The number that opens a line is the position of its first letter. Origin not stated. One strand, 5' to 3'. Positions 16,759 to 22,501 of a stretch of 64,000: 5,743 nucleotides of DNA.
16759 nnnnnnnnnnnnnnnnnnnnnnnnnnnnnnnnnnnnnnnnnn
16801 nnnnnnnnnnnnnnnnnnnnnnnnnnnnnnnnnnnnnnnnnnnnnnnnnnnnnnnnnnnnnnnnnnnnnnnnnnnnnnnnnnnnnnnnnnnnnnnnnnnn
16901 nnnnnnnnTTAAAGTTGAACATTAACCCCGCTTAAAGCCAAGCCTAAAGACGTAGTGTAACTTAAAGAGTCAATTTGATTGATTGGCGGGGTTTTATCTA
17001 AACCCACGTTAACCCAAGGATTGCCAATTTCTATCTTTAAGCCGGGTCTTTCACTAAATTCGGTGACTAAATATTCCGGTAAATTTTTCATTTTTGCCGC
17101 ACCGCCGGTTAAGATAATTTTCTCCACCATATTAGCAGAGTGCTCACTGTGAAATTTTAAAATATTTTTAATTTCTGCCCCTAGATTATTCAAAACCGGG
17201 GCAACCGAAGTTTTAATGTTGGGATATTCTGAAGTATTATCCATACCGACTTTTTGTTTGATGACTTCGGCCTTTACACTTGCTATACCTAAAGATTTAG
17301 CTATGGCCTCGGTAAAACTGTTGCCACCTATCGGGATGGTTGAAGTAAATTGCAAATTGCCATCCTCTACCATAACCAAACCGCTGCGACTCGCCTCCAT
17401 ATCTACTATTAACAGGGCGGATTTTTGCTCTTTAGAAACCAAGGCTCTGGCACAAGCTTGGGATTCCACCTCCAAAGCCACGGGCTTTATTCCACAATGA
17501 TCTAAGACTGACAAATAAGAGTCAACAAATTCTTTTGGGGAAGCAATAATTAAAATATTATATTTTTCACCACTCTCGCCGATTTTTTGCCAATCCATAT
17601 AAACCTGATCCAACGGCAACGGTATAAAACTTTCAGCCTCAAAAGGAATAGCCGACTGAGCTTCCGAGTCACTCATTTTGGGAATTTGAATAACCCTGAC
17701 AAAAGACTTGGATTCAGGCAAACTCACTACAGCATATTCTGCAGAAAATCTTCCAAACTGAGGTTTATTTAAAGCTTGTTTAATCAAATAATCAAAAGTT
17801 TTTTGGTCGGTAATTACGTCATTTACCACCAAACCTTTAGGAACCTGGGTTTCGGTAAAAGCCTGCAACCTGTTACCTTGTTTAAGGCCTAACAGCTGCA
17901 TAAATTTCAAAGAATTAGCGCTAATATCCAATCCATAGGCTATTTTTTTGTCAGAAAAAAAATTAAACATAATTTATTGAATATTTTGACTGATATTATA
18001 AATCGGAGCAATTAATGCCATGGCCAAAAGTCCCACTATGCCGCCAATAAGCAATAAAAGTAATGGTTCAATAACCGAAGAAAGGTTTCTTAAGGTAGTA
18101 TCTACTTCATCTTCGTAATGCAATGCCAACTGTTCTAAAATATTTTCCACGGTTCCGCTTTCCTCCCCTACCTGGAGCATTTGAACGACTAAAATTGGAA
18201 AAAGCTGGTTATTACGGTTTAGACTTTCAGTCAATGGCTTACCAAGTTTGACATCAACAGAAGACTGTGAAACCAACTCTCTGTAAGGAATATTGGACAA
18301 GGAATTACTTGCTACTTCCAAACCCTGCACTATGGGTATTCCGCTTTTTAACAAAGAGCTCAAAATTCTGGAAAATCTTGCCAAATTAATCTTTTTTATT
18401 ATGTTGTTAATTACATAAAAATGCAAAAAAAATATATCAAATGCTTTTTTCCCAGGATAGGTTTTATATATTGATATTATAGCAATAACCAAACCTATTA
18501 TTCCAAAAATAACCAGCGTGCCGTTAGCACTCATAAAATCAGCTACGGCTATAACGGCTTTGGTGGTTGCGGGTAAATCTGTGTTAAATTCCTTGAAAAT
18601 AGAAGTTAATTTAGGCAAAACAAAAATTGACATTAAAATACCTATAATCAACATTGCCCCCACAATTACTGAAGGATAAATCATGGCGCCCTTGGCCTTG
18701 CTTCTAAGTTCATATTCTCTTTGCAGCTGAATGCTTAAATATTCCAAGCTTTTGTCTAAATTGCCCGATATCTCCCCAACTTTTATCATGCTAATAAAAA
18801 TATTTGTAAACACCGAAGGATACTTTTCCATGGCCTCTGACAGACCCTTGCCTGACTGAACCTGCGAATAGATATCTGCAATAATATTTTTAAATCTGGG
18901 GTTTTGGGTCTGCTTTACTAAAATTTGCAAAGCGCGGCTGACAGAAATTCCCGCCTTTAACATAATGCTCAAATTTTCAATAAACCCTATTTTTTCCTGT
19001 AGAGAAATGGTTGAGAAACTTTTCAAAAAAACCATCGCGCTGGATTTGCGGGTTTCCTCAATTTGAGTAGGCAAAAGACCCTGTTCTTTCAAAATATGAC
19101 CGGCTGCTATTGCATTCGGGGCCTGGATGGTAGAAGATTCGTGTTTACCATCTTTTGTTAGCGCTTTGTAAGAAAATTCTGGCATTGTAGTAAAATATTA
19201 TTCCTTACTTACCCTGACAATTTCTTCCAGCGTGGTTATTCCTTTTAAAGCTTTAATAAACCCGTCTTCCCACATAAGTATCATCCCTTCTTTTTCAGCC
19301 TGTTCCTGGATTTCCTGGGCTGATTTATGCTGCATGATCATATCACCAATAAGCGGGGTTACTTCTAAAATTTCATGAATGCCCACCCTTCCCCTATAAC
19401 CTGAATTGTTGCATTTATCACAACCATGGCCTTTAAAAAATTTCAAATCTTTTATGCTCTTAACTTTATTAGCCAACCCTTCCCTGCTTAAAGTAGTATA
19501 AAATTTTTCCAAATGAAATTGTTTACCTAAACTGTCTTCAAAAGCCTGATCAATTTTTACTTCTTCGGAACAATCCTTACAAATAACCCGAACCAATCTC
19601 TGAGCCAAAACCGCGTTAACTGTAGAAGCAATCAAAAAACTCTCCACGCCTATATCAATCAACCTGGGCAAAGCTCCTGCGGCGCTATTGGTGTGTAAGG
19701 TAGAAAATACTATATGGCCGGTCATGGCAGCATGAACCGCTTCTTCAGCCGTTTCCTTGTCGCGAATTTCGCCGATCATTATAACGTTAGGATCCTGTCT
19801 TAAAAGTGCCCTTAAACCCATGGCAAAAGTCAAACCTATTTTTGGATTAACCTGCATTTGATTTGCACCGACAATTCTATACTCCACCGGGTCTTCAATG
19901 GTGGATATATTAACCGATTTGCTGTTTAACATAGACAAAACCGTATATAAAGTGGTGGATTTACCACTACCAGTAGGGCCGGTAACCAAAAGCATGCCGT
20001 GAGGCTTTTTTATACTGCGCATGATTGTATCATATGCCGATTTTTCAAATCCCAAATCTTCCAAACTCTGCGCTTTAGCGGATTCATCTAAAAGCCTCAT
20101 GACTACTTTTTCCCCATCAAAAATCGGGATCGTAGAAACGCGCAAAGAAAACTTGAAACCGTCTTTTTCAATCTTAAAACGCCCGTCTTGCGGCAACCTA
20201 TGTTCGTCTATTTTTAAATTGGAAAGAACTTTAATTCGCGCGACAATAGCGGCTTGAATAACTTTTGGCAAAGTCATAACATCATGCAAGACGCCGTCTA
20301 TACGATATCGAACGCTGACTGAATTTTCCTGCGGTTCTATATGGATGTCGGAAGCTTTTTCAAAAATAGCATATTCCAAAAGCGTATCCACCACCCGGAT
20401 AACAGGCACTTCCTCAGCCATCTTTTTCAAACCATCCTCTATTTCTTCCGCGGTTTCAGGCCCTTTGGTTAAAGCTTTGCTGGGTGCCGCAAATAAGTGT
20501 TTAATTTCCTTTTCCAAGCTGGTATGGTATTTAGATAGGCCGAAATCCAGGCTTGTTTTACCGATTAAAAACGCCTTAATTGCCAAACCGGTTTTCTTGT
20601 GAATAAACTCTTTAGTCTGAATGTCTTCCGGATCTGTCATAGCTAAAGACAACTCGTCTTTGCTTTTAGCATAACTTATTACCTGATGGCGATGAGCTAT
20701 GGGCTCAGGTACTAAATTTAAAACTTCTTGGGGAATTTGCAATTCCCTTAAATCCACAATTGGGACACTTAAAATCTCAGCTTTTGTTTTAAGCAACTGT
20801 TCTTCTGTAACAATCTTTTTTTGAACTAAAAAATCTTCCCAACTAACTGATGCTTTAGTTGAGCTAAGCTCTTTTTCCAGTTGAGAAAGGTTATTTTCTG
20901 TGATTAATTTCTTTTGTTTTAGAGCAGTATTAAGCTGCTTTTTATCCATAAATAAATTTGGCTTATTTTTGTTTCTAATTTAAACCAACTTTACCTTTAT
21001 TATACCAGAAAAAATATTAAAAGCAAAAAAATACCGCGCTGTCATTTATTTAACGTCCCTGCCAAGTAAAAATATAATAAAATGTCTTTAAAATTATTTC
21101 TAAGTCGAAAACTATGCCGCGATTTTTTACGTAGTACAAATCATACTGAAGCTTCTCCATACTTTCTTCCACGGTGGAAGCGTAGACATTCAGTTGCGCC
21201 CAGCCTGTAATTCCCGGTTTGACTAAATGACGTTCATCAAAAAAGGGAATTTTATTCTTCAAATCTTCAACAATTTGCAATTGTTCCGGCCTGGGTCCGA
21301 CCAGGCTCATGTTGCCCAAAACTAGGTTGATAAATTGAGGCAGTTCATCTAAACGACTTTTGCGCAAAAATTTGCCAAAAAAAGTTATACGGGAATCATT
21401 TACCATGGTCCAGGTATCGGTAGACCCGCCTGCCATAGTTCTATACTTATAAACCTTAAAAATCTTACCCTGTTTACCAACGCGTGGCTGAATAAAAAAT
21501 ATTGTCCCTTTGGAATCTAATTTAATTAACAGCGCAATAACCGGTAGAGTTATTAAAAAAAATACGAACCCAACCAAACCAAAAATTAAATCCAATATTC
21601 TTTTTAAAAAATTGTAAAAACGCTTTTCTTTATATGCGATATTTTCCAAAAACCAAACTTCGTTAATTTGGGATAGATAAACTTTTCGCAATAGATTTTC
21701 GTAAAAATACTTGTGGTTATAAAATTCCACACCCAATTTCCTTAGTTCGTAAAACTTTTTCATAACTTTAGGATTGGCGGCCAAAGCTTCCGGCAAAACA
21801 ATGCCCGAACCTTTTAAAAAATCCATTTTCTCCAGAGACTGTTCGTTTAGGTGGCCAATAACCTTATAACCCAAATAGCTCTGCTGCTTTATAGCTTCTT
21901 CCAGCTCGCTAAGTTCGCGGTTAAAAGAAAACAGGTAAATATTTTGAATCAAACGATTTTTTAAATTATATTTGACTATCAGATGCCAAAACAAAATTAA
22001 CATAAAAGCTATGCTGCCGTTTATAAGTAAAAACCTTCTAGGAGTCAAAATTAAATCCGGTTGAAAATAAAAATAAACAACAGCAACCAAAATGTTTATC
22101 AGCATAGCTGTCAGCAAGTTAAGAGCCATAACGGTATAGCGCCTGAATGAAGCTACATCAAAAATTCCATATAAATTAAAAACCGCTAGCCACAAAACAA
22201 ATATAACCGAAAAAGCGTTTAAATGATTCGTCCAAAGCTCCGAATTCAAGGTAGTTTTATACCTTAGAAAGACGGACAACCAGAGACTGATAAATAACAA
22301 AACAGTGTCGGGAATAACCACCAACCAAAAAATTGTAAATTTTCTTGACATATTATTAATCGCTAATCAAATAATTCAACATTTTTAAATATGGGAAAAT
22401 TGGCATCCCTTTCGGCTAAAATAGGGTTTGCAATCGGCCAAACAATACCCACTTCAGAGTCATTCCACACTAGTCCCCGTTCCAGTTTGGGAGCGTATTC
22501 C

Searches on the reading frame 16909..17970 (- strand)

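Call 23: search_protein_families(library=pfam, proteins=[window:16909-17970:-], max_evalue=0.001)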
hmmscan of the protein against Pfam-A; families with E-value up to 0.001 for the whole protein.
window:16909-17970:- (353 aa): 3 families
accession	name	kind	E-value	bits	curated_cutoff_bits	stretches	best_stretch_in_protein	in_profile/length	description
PF11104.14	PilM_2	-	3.5e-43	148.3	27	1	13-347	1-338/340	Type IV pilus assembly protein PilM;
PF14450.12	FtsA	-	6.6e-12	46.3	31.8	1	188-343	2-127/127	Cell division protein FtsA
PF06723.19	MreB_Mbl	-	1.5e-06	27.8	27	0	251-305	241-297/327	MreB/Mbl protein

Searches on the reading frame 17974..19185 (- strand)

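Call 22: search_protein_families(library=pfam, proteins=[window:17974-19185:-], max_evalue=0.001)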
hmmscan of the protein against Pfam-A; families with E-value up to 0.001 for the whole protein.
window:17974-19185:- (403 aa): 1 family
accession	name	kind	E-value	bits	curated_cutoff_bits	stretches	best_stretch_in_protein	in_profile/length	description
PF00482.28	T2SSF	-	8.7e-61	203.9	25.2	2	68-191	1-125/125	Type II secretion system (T2SS), protein F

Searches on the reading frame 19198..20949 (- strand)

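Call 22: search_protein_families(library=pfam, proteins=[window:19198-20949:-], max_evalue=0.001)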
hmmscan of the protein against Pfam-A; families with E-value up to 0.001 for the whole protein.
window:19198-20949:- (583 aa): 5 families
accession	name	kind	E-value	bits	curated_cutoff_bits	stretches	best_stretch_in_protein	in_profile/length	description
PF00437.27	T2SSE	-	3.3e-131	437.8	24.9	1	178-579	3-370/370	Type II/IV secretion system protein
PF05157.20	MshEN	-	3.2e-11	43.5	23.1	1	61-133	2-75/90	MshEN domain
PF13555.12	AAA_29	-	0.00035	20.7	27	1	315-341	20-46/61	P-loop containing region of AAA domain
PF20720.3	nSTAND3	-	0.00046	20.3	27.2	0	302-357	3-57/155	Novel STAND NTPase 3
PF13401.12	AAA_22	-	0.00048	20.9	27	0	316-347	4-33/130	AAA domain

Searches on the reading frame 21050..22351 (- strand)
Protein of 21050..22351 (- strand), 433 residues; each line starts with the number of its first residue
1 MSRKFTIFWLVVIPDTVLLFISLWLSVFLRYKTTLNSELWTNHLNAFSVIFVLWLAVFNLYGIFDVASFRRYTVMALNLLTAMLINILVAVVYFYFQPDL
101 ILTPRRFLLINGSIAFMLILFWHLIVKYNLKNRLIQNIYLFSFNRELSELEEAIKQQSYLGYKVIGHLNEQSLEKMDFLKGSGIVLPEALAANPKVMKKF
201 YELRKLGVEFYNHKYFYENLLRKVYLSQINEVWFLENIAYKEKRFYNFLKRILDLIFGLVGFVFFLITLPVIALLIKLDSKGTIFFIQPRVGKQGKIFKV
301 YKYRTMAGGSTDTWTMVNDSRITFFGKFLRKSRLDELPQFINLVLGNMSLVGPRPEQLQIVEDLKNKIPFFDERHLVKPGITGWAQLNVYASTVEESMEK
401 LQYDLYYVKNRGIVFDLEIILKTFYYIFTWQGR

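Call 22: search_protein_families(library=pfam, proteins=[window:21050-22351:-], max_evalue=0.001)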
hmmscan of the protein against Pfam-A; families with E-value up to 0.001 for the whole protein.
window:21050-22351:- (433 aa): 1 family
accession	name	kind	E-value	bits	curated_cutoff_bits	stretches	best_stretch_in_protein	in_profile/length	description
PF02397.22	Bac_transf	-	3.1e-59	199.9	27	1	250-428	1-178/179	Bacterial sugar transferase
